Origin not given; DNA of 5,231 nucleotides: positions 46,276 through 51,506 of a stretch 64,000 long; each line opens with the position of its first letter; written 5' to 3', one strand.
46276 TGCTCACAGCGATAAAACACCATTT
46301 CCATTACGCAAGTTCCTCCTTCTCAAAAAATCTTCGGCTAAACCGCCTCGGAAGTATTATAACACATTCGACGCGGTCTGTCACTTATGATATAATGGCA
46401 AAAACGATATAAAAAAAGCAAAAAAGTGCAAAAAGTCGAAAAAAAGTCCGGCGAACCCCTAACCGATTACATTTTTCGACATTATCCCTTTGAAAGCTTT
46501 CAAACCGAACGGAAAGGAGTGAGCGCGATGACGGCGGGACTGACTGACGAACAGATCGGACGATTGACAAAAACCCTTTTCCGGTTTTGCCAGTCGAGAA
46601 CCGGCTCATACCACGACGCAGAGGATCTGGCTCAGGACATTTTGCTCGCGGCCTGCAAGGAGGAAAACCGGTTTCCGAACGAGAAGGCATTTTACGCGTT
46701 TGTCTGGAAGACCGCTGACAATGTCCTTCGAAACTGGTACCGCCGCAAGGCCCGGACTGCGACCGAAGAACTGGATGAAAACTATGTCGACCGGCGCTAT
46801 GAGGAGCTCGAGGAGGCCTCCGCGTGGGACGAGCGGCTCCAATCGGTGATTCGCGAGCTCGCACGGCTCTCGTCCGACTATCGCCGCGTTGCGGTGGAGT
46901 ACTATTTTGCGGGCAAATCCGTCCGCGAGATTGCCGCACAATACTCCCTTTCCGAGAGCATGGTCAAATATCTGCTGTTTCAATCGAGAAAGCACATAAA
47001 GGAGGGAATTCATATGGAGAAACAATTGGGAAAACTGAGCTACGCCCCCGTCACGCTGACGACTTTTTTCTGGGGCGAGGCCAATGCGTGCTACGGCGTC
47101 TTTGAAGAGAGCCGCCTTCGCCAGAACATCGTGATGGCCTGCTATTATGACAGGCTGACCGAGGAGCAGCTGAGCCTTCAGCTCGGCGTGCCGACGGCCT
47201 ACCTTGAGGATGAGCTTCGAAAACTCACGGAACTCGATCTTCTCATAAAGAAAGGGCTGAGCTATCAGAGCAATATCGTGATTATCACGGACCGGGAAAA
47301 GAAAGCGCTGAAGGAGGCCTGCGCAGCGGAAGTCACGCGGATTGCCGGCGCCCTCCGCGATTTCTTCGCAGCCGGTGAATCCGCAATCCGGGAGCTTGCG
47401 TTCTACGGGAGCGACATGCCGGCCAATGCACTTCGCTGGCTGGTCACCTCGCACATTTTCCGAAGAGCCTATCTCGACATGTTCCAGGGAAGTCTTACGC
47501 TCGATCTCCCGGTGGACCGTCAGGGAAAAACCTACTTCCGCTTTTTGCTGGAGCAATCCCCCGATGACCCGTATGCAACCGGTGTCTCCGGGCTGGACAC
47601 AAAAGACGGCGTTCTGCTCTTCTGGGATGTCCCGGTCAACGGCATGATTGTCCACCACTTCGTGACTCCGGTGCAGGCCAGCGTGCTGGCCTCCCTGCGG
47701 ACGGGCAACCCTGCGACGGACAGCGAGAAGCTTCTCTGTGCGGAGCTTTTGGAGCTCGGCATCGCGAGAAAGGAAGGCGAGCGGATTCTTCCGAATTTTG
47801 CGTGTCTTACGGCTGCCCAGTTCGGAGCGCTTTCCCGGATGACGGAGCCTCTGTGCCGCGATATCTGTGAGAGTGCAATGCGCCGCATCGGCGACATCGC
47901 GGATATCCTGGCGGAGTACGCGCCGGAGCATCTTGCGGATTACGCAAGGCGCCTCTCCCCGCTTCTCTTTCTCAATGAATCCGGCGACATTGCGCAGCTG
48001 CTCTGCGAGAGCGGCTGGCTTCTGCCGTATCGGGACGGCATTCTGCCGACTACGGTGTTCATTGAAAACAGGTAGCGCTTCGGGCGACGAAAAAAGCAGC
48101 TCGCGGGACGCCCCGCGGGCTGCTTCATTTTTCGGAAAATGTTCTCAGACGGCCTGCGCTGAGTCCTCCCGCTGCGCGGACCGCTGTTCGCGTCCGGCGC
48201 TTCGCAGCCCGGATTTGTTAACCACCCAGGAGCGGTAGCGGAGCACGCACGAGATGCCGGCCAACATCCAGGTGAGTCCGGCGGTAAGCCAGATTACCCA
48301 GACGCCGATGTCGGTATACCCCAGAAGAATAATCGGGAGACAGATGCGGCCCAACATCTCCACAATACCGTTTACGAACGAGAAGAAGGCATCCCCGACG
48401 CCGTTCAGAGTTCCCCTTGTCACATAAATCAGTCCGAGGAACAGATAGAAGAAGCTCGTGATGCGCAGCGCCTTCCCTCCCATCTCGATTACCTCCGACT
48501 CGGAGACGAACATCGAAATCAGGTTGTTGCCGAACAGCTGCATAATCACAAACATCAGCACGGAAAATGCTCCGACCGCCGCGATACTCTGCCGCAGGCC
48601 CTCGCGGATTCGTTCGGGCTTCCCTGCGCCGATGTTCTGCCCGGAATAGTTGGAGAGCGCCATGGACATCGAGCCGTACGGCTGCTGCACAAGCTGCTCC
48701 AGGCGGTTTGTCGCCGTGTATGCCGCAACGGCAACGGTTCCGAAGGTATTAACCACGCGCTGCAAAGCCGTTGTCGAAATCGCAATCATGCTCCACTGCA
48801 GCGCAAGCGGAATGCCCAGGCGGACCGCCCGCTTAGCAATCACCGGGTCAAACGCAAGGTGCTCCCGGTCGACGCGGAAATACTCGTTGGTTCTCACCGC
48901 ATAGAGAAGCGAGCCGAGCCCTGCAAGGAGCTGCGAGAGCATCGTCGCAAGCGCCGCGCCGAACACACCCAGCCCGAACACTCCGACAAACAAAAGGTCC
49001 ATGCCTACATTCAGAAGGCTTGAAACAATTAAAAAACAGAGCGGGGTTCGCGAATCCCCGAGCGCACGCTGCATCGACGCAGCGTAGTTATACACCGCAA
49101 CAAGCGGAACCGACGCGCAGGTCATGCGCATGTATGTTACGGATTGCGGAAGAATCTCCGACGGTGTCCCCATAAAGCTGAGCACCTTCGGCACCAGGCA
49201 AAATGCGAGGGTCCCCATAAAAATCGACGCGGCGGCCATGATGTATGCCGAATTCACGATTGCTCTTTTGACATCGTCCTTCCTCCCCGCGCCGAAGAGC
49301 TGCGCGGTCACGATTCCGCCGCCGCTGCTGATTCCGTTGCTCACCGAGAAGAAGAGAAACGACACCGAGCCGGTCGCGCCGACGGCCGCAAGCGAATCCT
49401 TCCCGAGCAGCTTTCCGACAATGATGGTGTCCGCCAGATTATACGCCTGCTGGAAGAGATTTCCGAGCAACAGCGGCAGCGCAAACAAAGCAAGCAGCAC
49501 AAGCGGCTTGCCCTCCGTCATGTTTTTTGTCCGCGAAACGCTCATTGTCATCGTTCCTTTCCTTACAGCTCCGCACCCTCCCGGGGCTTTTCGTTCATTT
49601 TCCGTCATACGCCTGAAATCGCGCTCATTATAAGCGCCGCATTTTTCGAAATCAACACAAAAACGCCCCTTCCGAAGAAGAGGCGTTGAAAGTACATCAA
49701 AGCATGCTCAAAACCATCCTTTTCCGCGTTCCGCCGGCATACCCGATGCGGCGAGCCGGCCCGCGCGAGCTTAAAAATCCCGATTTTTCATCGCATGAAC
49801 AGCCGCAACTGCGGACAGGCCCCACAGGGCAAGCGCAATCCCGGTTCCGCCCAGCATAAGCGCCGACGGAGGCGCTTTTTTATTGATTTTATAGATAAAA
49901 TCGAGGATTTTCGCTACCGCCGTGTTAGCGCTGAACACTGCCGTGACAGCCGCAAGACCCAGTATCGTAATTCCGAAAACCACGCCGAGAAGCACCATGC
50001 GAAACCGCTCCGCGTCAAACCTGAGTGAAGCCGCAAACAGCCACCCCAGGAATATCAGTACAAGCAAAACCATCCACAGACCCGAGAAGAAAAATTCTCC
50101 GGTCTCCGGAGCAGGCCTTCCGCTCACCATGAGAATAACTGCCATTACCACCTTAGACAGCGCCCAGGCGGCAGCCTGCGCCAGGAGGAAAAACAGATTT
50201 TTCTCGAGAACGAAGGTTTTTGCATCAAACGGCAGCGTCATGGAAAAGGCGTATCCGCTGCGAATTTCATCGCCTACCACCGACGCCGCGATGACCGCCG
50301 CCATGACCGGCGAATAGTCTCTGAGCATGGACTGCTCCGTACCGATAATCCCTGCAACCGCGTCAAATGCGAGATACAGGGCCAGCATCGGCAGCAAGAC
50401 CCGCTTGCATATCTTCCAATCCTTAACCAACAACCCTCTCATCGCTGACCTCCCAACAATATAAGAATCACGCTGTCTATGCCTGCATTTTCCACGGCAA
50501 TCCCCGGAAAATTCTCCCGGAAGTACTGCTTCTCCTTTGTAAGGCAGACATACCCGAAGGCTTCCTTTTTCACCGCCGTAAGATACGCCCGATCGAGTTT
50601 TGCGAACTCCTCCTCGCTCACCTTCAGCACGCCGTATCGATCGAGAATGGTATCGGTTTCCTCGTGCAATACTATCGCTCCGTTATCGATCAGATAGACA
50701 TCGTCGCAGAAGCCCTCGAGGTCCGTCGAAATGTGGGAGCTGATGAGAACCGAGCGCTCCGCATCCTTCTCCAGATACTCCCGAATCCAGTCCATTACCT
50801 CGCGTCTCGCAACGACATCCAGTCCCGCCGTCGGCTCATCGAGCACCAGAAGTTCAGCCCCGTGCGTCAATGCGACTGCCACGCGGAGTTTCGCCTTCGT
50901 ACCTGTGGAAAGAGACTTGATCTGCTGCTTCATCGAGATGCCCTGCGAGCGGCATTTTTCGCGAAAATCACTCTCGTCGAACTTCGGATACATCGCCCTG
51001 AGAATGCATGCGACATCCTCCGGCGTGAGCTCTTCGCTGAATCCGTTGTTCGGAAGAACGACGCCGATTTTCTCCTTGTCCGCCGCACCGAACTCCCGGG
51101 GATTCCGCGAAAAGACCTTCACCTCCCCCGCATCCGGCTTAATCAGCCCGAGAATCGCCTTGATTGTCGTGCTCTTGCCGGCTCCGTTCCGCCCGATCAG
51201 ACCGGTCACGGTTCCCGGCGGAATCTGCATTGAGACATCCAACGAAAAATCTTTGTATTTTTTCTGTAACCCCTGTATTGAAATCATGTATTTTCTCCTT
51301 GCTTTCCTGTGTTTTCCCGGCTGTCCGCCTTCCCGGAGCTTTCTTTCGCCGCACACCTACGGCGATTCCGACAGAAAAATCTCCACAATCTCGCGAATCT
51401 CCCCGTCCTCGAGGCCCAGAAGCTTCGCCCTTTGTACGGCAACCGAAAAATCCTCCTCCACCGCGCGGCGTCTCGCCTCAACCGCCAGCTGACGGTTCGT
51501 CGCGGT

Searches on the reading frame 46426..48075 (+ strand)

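Call 72: search_protein_families(library=pfam, max_evalue=0.00001, proteins=[window:46426-48075:+])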
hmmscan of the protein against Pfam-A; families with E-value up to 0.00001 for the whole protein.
window:46426-48075:+ (549 aa): 3 families
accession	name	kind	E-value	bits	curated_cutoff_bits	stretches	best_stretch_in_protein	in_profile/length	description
PF04542.20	Sigma70_r2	-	3.4e-11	43.2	24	1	48-111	6-71/71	Sigma-70 region 2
PF08281.18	Sigma70_r4_2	-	5.7e-10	39.1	25.7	1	139-191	2-54/54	Sigma-70, region 4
PF04545.22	Sigma70_r4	-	2.7e-06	27.2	24.1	0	145-193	2-50/50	Sigma-70, region 4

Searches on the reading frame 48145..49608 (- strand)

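Call 72: search_protein_families(library=pfam, max_evalue=0.00001, proteins=[window:48145-49608:-])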
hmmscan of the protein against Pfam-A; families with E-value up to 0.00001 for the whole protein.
window:48145-49608:- (487 aa): 1 family
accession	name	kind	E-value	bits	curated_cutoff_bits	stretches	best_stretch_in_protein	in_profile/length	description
PF01554.23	MatE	-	1.2e-53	181.6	24.9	2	45-204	1-159/161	MatE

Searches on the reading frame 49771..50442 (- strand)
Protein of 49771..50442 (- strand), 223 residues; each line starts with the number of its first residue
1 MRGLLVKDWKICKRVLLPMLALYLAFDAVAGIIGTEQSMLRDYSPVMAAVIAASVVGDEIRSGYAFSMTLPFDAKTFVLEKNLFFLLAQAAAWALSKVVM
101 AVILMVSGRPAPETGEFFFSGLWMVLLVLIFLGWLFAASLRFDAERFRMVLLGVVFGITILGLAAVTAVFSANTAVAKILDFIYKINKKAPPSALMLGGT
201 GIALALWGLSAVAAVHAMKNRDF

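Call 72: search_protein_families(library=pfam, max_evalue=0.00001, proteins=[window:49771-50442:-])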
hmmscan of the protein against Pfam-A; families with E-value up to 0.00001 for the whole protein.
window:49771-50442:- (223 aa): 1 family
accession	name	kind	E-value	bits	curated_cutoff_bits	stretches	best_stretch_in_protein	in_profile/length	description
PF13346.12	ABC2_membrane_5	-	4.7e-17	62.7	25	1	3-219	1-205/205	ABC-2 family transporter protein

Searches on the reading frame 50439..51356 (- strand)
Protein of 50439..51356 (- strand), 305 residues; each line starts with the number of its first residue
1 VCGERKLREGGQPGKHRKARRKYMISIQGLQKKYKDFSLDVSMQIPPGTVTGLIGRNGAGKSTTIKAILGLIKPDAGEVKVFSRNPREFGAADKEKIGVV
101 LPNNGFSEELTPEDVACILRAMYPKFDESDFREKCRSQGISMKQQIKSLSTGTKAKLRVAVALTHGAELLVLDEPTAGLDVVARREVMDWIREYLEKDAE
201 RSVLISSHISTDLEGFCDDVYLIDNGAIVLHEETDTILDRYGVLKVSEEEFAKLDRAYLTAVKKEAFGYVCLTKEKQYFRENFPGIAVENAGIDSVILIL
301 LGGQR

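Call 10: search_protein_families(library=pfam, proteins=[window:50439-51356:-])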
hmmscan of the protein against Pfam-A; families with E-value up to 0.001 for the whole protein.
window:50439-51356:- (305 aa): 6 families
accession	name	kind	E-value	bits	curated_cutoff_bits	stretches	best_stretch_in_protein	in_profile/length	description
PF00005.33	ABC_tran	-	6e-23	82.4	25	1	40-177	3-137/137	ABC transporter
PF13304.12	AAA_21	-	4.4e-14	53.7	27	2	145-208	234-298/304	AAA domain, putative AbiEii toxin, Type IV TA system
PF02463.25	SMC_N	-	4.9e-06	26.6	40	0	34-69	10-48/220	RecF/RecN/SMC N terminal domain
PF13555.12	AAA_29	-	0.00025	21.2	27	1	42-76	16-50/61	P-loop containing region of AAA domain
PF13175.12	AAA_15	-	0.00031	20.9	32.1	1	32-75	12-50/374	AAA ATPase domain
PF04310.18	MukB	-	0.00063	20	23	1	49-92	27-68/226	MukB N-terminal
